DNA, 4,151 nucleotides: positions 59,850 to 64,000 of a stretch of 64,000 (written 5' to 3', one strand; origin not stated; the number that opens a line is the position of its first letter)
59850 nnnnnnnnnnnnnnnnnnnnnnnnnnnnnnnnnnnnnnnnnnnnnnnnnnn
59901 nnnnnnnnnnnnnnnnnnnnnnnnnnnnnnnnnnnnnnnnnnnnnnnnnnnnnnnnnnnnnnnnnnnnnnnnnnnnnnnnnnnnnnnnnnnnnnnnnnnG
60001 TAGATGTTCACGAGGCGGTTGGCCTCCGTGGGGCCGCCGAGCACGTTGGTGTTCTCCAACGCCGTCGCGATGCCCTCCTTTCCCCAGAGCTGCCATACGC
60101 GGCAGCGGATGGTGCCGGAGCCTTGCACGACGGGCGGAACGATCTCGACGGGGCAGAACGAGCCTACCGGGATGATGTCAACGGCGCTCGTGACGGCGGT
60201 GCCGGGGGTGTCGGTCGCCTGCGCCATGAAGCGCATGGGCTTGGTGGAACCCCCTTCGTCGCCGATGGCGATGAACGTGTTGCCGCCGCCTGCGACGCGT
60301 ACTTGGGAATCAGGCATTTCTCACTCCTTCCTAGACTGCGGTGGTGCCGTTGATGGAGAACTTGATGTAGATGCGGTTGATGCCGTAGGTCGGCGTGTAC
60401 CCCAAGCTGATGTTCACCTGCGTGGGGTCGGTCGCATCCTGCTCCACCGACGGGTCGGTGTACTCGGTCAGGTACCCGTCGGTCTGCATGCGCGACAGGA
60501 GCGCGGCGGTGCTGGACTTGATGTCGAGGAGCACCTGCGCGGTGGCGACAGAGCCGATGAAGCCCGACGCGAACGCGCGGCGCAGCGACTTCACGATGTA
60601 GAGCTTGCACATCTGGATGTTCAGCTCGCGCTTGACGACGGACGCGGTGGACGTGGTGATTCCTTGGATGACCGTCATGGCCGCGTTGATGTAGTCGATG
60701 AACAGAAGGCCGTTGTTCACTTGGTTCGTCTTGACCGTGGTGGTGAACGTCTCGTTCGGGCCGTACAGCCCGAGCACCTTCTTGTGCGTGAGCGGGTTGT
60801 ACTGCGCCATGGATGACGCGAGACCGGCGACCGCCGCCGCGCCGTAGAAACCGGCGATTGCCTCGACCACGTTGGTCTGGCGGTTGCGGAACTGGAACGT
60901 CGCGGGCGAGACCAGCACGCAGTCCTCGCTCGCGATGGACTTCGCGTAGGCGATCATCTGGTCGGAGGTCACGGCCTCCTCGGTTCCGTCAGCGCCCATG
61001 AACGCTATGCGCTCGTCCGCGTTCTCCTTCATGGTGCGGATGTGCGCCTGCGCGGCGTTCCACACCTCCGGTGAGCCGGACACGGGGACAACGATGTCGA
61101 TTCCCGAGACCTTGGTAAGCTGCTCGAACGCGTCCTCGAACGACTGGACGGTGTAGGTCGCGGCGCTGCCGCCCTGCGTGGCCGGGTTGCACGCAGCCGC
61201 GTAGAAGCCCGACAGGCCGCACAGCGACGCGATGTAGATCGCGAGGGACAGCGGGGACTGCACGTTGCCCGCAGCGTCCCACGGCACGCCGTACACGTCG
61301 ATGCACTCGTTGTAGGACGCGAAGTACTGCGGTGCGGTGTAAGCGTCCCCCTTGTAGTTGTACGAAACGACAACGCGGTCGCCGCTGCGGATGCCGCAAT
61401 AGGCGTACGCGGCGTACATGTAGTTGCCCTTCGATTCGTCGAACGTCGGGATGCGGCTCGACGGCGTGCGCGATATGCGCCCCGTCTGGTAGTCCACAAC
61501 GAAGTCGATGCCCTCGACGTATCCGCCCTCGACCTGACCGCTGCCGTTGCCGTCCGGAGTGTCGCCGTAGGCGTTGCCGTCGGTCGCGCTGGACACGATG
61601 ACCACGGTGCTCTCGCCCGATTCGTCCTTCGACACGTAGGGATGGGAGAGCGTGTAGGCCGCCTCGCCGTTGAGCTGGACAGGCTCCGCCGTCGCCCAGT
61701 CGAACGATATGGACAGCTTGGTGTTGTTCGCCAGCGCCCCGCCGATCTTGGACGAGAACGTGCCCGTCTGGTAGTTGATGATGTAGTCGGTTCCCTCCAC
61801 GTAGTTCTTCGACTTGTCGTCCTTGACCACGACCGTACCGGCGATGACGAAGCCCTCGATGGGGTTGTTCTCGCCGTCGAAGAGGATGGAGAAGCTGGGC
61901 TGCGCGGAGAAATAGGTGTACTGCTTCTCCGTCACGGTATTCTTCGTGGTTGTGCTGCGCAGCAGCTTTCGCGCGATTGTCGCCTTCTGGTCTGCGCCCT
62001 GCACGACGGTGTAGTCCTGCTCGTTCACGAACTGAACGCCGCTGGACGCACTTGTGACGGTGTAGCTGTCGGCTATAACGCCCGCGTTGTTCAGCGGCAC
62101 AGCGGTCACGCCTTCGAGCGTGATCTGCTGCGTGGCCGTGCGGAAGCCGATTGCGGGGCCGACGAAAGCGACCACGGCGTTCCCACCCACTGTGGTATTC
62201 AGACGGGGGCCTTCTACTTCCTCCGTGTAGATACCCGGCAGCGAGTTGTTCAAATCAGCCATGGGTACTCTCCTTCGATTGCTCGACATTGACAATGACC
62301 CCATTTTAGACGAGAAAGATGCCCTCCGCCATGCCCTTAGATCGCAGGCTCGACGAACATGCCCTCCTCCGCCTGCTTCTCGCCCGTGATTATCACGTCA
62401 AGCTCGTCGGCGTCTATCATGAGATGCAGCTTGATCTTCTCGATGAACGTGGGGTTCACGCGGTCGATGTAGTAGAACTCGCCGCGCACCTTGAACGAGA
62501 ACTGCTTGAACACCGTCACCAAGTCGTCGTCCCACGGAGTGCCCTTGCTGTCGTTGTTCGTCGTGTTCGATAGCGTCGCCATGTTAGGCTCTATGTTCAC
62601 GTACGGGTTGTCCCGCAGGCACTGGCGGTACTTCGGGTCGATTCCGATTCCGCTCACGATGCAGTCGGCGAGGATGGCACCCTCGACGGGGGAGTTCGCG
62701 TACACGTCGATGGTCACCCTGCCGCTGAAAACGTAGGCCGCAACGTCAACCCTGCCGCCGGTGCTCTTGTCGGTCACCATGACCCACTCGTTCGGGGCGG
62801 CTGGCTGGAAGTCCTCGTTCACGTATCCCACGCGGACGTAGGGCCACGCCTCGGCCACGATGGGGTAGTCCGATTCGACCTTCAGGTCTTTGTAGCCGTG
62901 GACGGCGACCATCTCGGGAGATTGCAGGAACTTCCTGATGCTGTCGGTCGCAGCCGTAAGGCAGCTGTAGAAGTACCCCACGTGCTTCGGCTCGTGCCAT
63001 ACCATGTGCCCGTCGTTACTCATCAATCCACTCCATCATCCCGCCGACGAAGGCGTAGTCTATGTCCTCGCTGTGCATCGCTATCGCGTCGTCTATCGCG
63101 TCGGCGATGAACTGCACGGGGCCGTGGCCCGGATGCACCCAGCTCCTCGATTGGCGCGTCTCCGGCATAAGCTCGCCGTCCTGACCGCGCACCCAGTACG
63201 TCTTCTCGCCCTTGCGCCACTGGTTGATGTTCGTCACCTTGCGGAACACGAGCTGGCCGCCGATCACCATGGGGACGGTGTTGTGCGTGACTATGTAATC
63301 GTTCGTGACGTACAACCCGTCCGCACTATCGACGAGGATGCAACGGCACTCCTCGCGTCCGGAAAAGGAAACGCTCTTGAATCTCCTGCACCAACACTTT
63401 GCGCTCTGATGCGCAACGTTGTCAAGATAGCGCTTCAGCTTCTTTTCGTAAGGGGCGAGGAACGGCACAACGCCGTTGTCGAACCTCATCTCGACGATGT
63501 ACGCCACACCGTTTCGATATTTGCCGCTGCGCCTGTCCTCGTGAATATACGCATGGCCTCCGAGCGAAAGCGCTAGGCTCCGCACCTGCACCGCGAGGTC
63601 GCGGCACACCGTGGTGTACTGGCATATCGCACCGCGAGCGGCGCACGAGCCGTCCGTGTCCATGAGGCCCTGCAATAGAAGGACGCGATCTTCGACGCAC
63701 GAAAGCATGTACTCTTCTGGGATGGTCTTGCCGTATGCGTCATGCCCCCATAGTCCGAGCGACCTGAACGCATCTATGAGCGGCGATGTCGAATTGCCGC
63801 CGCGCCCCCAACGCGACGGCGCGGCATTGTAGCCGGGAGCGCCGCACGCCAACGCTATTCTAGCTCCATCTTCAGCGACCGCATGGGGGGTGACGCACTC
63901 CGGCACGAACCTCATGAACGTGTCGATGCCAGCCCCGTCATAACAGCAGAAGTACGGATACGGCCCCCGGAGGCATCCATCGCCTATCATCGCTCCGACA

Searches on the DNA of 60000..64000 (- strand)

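Call 9: search_dna_similar(query=window:60000-64000:-, collection=phages, mode=near, max_rows=10)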
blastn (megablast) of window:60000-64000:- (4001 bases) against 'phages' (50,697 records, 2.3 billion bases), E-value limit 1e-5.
Records with a match: 1; places in all: 1; records where one place covers at least 80% of the query: 1.
Best place of each record, by identity: >=99% 1.
By first word of the organism name: Eggerthella 1.
By host as written in the record: Eggerthella lenta DSM 2243 1.
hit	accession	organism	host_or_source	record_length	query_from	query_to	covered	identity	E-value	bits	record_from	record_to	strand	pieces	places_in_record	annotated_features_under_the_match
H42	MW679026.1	Eggerthella phage LE2-3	Eggerthella lenta DSM 2243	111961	1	4001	100%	99.7%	0e+0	7328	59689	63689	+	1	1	tail sheath protein | PhoH family protein | hypothetical protein (x2)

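Call 10: get_annotated_region(hit=H42, flank=5000)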
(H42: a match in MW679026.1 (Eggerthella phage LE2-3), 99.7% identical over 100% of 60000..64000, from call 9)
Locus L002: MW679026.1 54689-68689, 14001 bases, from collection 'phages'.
description: Eggerthella phage LE2-3, complete genome.
organism: Eggerthella phage LE2-3 (NCBI taxid 2853267)
taxonomy: Viruses; Duplodnaviria; Heunggongvirae; Uroviricota; Caudoviricetes
host: Eggerthella lenta DSM 2243; source: activate sludge; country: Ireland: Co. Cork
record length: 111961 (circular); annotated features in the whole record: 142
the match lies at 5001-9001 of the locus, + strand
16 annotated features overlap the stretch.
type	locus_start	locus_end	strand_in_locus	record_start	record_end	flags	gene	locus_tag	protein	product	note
CDS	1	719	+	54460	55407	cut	-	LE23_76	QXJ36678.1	hypothetical protein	-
CDS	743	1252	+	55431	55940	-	-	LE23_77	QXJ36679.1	hypothetical protein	-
CDS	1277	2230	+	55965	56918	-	-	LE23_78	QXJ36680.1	major capsid protein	-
CDS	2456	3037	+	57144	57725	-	-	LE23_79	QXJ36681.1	hypothetical protein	-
CDS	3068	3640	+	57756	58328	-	-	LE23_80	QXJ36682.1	hypothetical protein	-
CDS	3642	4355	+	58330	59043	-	-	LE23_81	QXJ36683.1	hypothetical protein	-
CDS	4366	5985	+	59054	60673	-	-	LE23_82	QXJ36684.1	PhoH family protein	-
CDS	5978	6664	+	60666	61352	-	-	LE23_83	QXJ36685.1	hypothetical protein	-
CDS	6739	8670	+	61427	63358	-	-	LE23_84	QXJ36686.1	tail sheath protein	-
CDS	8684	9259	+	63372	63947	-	-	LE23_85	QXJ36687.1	hypothetical protein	-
CDS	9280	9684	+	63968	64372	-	-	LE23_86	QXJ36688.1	tail assembly chaperone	-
CDS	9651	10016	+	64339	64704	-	-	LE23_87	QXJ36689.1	hypothetical protein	-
CDS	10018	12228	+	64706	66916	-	-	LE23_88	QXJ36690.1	hypothetical protein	-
CDS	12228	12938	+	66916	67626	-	-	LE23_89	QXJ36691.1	hypothetical protein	-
CDS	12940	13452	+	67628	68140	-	-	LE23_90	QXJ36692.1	hypothetical protein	-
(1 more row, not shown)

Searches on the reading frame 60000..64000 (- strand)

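Call 14: search_protein_families(library=phrogs, proteins=[L002:4366-5982:+, L002:3642-4355:+], max_evalue=0.01)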
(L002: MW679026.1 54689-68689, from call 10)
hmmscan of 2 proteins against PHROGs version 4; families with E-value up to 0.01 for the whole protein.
L002:4366-5982:+ (539 aa): 6 families
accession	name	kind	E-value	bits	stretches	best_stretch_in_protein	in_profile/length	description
phrog_19299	-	head and packaging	2.9e-23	83.2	2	300-454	231-387/702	terminase large subunit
phrog_36964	-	head and packaging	1.4e-21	77.3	2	303-454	281-436/890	terminase large subunit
phrog_50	-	DNA, RNA and nucleotide metabolism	3.8e-19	70.2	1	85-216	78-210/570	DnaC-like helicase loader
phrog_510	-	DNA, RNA and nucleotide metabolism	4.6e-11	43.2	1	93-338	403-634/667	DNA primase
phrog_15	-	head and packaging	5.2e-11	42.6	1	89-342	73-319/1330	terminase large subunit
phrog_2819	-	unknown function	1.8e-05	25.9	0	65-99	44-78/152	-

L002:3642-4355:+ (237 aa): 1 family
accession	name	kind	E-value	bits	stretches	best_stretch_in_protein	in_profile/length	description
phrog_2806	-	unknown function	2.3e-14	54.5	1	16-136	12-129/198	-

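Call 15: search_protein_families(library=pfam, proteins=[L002:4366-5982:+], max_evalue=1)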
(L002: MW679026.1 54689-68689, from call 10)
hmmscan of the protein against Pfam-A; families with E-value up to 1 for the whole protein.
L002:4366-5982:+ (539 aa): 2 families
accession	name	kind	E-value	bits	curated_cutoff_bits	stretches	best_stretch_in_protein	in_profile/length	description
PF14528.11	LAGLIDADG_3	-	6.8e-07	29.9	22.5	1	319-375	5-62/82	LAGLIDADG-like domain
PF18115.7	Tudor_3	-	0.16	12.3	25.8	0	43-56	5-18/52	DNA repair protein Crb2 Tudor domain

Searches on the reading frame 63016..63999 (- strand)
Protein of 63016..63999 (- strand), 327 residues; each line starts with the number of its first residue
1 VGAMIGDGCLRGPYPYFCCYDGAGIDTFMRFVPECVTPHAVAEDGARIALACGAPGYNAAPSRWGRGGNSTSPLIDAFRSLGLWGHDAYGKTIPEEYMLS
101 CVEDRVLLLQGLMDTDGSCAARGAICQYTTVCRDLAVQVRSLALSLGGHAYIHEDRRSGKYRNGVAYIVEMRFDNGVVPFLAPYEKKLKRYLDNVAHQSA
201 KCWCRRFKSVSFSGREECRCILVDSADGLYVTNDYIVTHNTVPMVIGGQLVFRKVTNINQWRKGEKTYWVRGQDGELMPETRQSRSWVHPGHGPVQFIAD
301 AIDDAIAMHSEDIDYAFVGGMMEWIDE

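Call 4: search_protein_families(library=pfam, proteins=[window:63016-63999:-], max_evalue=0.01)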
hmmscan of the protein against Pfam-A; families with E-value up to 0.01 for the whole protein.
window:63016-63999:- (327 aa): 1 family
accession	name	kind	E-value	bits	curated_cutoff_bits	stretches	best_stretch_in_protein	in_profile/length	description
PF14528.11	LAGLIDADG_3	-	3.4e-07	30.9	22.5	1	107-163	5-62/82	LAGLIDADG-like domain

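Call 5: search_protein_families(library=ncbifam, proteins=[window:63016-63999:-], max_evalue=0.01)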
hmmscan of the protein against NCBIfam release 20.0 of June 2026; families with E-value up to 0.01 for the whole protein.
window:63016-63999:- (327 aa): 2 families
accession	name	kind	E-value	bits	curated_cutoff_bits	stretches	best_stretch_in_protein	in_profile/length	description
NF005852.0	PRK07773.1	equivalog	9.3e-08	30.8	780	1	56-167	565-679/886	replicative DNA helicase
NF038098.1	GyrA_w_intein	exception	0.0015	16.5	1850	1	83-202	314-435/1232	intein-containing DNA gyrase subunit A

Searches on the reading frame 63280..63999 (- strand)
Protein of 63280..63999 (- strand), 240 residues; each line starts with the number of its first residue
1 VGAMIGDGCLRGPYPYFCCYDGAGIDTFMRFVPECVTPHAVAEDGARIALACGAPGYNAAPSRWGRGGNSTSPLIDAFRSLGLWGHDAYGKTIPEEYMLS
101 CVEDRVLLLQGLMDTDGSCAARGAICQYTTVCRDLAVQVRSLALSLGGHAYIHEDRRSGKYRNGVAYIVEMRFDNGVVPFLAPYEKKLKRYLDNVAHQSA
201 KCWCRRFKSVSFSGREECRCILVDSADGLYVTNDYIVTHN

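Call 56: search_protein_representatives(protein=window:63280-63999:-)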
Query: 240 residues. Proteins with E-value up to 0.001 (for the whole library): 9141; up to 1e-10: 4268; up to 1e-30: 29. The best 150 are listed.
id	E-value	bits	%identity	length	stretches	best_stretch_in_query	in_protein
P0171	5.0e-49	183.4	39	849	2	73-240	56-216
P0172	1.6e-45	171.9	36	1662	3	68-240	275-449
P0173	2.3e-44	168.1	39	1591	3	68-240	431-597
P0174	2.9e-42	161.2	33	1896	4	2-240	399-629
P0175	6.7e-42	160.1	36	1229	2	70-240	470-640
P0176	1.1e-41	159.4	35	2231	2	43-240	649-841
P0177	1.9e-41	158.6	39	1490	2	65-240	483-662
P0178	5.3e-41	157.1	42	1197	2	74-240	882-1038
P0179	5.3e-39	150.6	34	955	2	61-240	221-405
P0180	5.8e-37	143.9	37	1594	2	68-240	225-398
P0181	7.6e-37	143.5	41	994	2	79-240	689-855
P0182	8.6e-37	143.3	34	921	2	69-240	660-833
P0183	1.0e-35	139.8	36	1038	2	77-240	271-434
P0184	1.0e-35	139.8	41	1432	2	65-240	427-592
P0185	3.7e-35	138.0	36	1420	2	77-240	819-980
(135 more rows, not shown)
